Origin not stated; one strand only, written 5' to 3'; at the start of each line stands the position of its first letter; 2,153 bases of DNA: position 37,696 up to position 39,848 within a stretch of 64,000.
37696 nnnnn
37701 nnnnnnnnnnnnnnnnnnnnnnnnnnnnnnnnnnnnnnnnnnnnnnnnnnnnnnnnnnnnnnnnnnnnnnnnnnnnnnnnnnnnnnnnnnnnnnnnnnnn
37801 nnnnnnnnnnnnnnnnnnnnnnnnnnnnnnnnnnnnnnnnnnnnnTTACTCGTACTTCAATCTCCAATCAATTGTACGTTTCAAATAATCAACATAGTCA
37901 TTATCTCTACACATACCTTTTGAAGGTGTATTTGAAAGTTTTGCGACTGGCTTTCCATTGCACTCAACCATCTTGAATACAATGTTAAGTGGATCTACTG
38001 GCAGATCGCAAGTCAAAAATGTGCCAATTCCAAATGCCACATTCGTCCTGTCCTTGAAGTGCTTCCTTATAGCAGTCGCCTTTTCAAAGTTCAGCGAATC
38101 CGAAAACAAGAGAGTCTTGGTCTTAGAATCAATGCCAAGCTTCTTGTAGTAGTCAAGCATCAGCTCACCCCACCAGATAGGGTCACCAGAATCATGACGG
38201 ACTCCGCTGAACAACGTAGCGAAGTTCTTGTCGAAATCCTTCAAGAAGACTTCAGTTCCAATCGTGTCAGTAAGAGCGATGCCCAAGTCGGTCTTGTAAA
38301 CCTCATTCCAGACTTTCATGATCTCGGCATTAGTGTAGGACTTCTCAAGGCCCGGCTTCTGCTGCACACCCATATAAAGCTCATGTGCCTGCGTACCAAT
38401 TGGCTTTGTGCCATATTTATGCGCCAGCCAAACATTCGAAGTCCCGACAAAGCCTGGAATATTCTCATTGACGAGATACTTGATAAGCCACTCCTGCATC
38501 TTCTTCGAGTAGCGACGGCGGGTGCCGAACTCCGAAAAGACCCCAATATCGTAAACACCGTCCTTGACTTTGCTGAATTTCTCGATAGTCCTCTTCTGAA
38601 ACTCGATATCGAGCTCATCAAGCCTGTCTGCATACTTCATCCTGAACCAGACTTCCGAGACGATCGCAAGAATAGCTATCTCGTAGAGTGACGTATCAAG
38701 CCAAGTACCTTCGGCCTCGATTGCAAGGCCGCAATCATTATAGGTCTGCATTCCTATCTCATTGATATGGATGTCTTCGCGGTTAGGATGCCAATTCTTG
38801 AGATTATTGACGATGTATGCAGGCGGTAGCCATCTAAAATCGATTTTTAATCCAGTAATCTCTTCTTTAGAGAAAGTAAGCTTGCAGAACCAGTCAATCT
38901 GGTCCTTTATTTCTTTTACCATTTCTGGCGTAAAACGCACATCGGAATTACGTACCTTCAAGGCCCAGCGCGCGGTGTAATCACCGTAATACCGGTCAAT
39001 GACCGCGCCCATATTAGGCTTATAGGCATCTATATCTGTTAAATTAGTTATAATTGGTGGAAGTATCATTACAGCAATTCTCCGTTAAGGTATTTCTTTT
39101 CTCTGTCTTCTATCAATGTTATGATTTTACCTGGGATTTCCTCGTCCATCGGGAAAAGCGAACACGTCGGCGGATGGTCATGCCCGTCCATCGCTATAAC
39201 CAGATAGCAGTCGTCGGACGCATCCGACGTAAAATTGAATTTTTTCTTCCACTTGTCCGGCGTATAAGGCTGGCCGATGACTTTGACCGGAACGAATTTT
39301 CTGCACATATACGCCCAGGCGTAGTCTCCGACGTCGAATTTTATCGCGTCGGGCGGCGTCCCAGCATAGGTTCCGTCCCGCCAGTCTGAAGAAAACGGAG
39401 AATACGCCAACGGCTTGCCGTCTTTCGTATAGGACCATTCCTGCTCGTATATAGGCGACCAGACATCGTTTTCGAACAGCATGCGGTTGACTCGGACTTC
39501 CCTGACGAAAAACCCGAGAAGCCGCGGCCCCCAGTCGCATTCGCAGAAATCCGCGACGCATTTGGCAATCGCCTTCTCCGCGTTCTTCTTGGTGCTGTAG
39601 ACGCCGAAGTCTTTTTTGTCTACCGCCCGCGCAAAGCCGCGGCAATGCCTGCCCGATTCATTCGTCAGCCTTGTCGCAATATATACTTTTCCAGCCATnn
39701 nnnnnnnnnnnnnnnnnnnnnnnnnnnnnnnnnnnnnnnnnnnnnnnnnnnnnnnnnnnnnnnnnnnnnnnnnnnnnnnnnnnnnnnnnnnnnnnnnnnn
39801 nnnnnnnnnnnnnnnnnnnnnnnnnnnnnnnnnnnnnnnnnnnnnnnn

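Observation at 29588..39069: Phage-encoded NAD+ salvage module: PncB-like NAPRTase plus NMNAT-Nudix bifunctional enzyme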

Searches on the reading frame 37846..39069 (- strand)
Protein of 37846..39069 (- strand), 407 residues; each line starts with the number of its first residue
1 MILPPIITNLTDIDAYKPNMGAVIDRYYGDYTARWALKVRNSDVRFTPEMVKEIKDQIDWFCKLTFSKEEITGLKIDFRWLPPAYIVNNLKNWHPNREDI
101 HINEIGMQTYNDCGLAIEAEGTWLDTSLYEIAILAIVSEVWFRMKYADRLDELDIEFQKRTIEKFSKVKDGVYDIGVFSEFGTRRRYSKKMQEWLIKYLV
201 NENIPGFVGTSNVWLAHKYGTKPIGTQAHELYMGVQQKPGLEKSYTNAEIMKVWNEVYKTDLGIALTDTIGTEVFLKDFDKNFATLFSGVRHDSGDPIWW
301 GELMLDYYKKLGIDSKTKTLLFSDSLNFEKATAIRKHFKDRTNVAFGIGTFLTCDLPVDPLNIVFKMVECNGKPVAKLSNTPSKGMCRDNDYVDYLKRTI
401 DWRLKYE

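Call 3: search_protein_families(library=pfam, proteins=[window:37846-39069:-], max_evalue=0.01)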
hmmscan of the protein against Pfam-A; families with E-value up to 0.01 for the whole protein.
window:37846-39069:- (407 aa): 2 families
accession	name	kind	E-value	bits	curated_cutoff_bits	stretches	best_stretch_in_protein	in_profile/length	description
PF04095.22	NAPRTase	-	8.5e-69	232.4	20.8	1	178-399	3-234/239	Nicotinate phosphoribosyltransferase (NAPRTase) family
PF17767.7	NAPRTase_N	-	2e-19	70.6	32.6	1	12-138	2-125/125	Nicotinate phosphoribosyltransferase (NAPRTase) N-terminal domain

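Call 4: search_protein_families(library=ncbifam, proteins=[window:37846-39069:-], max_evalue=0.01)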
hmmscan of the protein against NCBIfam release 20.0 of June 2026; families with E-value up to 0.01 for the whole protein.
window:37846-39069:- (407 aa): 10 families
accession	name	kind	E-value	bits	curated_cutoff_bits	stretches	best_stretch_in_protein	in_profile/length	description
NF003704.0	PRK05321.1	subfamily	2.3e-126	422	379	1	4-403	7-392/398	nicotinate phosphoribosyltransferase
TIGR01514.1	NAPRTase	equivalog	8.5e-115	384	269.55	1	6-400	1-396/399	nicotinate phosphoribosyltransferase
NF006696.0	PRK09243.1-3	equivalog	6.8e-15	54.7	503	1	179-381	159-348/451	nicotinate phosphoribosyltransferase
TIGR01513.1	NAPRTase_put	equivalog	1.9e-11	43.5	297.4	1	179-385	148-343/452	nicotinate phosphoribosyltransferase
NF006695.0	PRK09243.1-2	equivalog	2.7e-08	32.9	469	1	179-384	154-353/480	nicotinate phosphoribosyltransferase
NF006694.0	PRK09243.1-1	equivalog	6.1e-08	31.7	663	1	155-378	132-347/485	nicotinate phosphoribosyltransferase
NF006698.0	PRK09243.1-5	equivalog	1.3e-07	30.8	531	1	204-381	184-345/440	nicotinate phosphoribosyltransferase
NF009131.0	PRK12484.1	equivalog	2.5e-05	23.2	330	1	203-380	174-342/455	nicotinate phosphoribosyltransferase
NF006697.0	PRK09243.1-4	equivalog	0.00027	19.7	776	1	156-371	134-336/488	nicotinate phosphoribosyltransferase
NF006415.0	PRK08662.1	equivalog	0.0031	16.3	243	0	204-273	152-213/381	nicotinate phosphoribosyltransferase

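Call 5: search_dna_similar(query=window:37846-39069:-, collection=phages, mode=protein, max_rows=30)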
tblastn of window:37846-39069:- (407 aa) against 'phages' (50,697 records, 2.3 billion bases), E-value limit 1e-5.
Records with a match: 14; places in all: 14; records where one place covers at least 80% of the query: 13.
Best place of each record, by identity: 60-80% 1; <60% 13.
By first word of the organism name: uncultured 4; Bacteriophage 4; Acinetobacter 2; Agrobacterium 2; Moraxella 1; Sinorhizobium 1.
By host as written in the record: - 10; Agrobacterium tumefaciens C58 2; Moraxella catarrhalis 1; Sinohrizobium meliloti NRRL L-50 1.
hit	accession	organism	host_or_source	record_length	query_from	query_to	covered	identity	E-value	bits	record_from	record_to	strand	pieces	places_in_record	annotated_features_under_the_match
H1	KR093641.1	Moraxella phage Mcat17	Moraxella catarrhalis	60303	5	403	98%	37.7%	9e-70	244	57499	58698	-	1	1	none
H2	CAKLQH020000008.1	Acinetobacter phage MD-2021a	not known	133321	1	399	98%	36.5%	2e-71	249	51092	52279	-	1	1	pncB: nicotinate phosphoribosyltransferase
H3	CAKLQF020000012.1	Acinetobacter phage MD-2021a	not known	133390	1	399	98%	36.5%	2e-71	249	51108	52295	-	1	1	pncB: nicotinate phosphoribosyltransferase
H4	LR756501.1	uncultured phage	metagenomic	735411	6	400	97%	36.1%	1e-58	212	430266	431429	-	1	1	record has no annotation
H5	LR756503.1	uncultured phage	metagenomic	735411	6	400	97%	36.1%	1e-58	212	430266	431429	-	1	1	record has no annotation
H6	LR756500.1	uncultured phage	metagenomic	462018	1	406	100%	35.1%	1e-55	203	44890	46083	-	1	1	record has no annotation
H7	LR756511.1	uncultured phage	metagenomic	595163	6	384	93%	36.8%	2e-55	202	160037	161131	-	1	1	record has no annotation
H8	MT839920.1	Bacteriophage sp.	human fecal samples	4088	6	388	94%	33.8%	1e-47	180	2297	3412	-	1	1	record has no annotation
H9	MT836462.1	Bacteriophage sp.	human fecal samples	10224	6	370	90%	33.3%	1e-47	180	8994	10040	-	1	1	record has no annotation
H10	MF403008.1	Agrobacterium phage Atu_ph07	Agrobacterium tumefaciens C58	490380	3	395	97%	30.3%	7e-38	151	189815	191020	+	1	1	nicotinate phosphoribosyltransferase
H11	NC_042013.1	Agrobacterium phage Atu_ph07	Agrobacterium tumefaciens C58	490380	3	395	97%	30.3%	7e-38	151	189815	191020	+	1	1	nicotinate phosphoribosyltransferase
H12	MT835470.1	Bacteriophage sp.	human fecal samples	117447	6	384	93%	30.6%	1e-39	156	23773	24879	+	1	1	record has no annotation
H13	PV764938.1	Sinorhizobium phage Phosso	Sinohrizobium meliloti NRRL L-50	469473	3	385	94%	29.9%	2e-38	152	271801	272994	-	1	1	nicotinate phosphoribosyltransferase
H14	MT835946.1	Bacteriophage sp.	human fecal samples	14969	355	407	13%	60.4%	7e-11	70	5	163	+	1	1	record has no annotation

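Call 12: search_protein_families(library=phrogs, proteins=[window:37846-39069:-], max_evalue=0.001)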
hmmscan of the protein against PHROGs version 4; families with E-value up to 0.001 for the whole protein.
window:37846-39069:- (407 aa): 1 family
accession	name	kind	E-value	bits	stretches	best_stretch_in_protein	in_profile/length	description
phrog_448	-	other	1.3e-13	51.7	1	136-383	155-431/500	nicotinamide phosphoribosyl transferase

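Call 13: search_solved_structures(query=window:37846-39069:-, show_alignments=2, max_evalue=0.00001)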
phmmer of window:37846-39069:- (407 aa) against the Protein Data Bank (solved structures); distinct sequences matched with E-value up to 0.00001: 6.
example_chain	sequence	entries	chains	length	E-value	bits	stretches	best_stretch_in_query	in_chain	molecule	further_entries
1yir_A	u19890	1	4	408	1.6e-78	267.8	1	6-399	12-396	Nicotinate phosphoribosyltransferase 2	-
3os4_A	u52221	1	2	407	8.5e-77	262.1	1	4-399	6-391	Nicotinate phosphoribosyltransferase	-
4hl7_A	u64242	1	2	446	2e-69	237.8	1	3-402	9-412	Nicotinate phosphoribosyltransferase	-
1vlp_A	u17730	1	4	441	6.4e-59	203.2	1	4-386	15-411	nicotinate phosphoribosyltransferase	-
1ybe_A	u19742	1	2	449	1.3e-47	165.9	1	3-396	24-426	Nicotinate phosphoribosyltransferase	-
2im5_A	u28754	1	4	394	2.6e-46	161.7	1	6-371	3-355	Nicotinate phosphoribosyltransferase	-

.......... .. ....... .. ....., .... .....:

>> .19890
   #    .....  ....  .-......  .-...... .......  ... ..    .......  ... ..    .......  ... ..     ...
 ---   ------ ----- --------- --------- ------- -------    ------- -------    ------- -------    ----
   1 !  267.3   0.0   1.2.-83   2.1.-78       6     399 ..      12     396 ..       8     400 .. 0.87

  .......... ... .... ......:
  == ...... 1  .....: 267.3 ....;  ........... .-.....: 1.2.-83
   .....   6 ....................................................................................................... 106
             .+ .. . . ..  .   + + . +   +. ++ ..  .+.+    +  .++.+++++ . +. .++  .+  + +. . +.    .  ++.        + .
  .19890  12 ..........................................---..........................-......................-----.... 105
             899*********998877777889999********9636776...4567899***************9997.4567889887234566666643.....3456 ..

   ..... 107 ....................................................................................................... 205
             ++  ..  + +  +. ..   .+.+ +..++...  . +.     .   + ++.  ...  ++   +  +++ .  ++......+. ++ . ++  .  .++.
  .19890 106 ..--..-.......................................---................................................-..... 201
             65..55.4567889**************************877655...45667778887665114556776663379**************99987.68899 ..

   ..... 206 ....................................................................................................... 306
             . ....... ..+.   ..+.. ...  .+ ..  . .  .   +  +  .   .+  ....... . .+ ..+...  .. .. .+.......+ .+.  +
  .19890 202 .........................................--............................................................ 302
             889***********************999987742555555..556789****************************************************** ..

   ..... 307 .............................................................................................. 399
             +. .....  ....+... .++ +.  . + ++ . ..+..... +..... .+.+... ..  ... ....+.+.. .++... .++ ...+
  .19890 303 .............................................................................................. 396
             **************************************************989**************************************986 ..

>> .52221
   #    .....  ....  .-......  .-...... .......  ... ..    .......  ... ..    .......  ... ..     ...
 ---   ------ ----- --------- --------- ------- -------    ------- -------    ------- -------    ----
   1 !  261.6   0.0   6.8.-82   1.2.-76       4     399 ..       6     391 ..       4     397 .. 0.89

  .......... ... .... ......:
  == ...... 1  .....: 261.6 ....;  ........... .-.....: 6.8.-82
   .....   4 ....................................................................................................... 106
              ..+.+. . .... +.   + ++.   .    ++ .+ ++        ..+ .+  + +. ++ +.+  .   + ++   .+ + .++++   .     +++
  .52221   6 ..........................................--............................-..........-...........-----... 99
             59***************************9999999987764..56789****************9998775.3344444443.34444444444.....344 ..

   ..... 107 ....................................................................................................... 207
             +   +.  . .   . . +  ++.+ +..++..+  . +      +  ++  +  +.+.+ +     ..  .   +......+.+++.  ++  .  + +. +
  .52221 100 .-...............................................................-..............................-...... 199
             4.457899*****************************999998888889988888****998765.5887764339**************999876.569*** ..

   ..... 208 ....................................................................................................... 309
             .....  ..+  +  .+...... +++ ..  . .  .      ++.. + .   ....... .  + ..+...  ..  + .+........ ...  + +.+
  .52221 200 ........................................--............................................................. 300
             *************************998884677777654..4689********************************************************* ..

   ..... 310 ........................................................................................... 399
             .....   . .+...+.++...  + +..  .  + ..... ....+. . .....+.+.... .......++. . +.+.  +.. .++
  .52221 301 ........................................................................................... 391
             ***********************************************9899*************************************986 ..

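Call 46: find_related_loci(query=A2, collection=genome_contigs, flank=3000)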
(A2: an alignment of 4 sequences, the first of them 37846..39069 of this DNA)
Query A2 (407 aa) in genome_contigs; peptide patterns used: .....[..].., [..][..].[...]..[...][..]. (x = any residue, [..] = any of these).
260 stretches matched a pattern; 226 encode a relative of the query (tblastn E <= 1e-3); the best 80 are kept; 80 distinct loci.
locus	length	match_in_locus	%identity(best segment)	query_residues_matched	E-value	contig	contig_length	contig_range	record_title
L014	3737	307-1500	53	1-406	4e-135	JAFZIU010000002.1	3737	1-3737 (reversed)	MAG: Spirochaetia bacterium isolate RGIG7805 Water_buffalos_Reticulum-1__c4789, whole genome shotgun sequence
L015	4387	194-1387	54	1-406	1e-131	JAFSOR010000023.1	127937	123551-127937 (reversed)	MAG: Spirochaetia bacterium isolate RGIG3334 Goat_Reticulum-6__c465064, whole genome shotgun sequence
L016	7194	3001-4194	53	1-406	1e-130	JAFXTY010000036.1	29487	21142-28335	MAG: Spirochaetia bacterium isolate RGIG6743 Sheep_Rumen-3__c578938, whole genome shotgun sequence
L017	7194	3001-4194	53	1-406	1e-130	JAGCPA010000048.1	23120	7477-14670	MAG: Spirochaetia bacterium isolate RGIG9992 Yak_Reticulum-4__c466200, whole genome shotgun sequence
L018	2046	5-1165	54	12-406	2e-136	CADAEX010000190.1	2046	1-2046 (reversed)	MAG: uncultured Spirochaetaceae bacterium isolate RUG13243 genome assembly, contig: RUG13243_asm_190, whole genome shotg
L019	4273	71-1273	51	1-407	7e-126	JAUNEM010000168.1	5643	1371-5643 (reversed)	MAG: Eubacteriales bacterium isolate S24M_St_59_sub NODE_5198_length_5643_cov_13.739621, whole genome shotgun sequence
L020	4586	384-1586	50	1-407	2e-125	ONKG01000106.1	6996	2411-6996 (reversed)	uncultured Lachnospiraceae bacterium isolate RUG375 genome assembly, contig: scaffold_5796, whole genome shotgun sequenc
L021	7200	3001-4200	51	1-406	7e-125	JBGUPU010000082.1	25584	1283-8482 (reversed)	MAG: Lachnospiraceae bacterium isolate ruminal_MAG_156 ruminal_MAG_156_contig_0082, whole genome shotgun sequence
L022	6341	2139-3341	50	1-407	1e-124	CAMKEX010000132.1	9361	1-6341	MAG: uncultured Lachnospiraceae bacterium isolate SRR12081303_bin.81_metaWRAP_v1.3_MAG genome assembly, contig: ERZ12289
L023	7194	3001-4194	52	3-406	3e-124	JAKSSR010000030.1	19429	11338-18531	MAG: Clostridia bacterium isolate Horse_feces286 MAG286_30, whole genome shotgun sequence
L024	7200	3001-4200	51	2-407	2e-124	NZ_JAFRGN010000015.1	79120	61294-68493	MAG: Butyrivibrio sp. isolate RGIG2449 Goat_Ileum.Co__c167385, whole genome shotgun sequence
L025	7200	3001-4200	50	1-406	9e-124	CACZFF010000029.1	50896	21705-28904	MAG: uncultured Lachnospiraceae bacterium isolate RUG12566 genome assembly, contig: RUG12566_asm_29, whole genome shotgu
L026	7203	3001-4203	50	1-407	8e-124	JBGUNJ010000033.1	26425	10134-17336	MAG: Lachnospiraceae bacterium isolate ruminal_MAG_212 ruminal_MAG_212_contig_0033, whole genome shotgun sequence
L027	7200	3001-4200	51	2-407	6e-124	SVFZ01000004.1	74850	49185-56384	MAG: Butyrivibrio sp. isolate SIG345 k141_31028, whole genome shotgun sequence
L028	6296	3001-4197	51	3-405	4e-124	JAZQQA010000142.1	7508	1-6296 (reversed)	MAG: Agathobacter sp. isolate T1900045236_TH20190006.MAGScoT_cleanbin_000156 SGB_5483_k141_3138172, whole genome shotgun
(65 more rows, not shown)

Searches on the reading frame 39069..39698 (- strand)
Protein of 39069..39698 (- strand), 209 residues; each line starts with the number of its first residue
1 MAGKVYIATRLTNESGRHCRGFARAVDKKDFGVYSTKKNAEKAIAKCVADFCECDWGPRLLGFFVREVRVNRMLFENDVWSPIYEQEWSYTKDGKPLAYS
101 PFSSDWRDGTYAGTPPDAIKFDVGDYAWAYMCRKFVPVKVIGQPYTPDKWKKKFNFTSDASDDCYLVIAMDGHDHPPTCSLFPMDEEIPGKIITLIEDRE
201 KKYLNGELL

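Call 3: search_protein_families(library=pfam, proteins=[window:39069-39698:-], max_evalue=0.01)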
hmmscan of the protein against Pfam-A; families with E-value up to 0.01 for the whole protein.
window:39069-39698:- (209 aa): 1 family
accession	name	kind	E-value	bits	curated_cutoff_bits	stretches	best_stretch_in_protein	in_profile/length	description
PF24024.1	DUF7336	-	0.0025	18.1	25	1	29-46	16-33/60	Domain of unknown function (DUF7336)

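Call 12: search_protein_families(library=phrogs, proteins=[window:39069-39698:-], max_evalue=0.001)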
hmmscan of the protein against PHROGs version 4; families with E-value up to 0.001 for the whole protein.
window:39069-39698:- (209 aa): 0 families
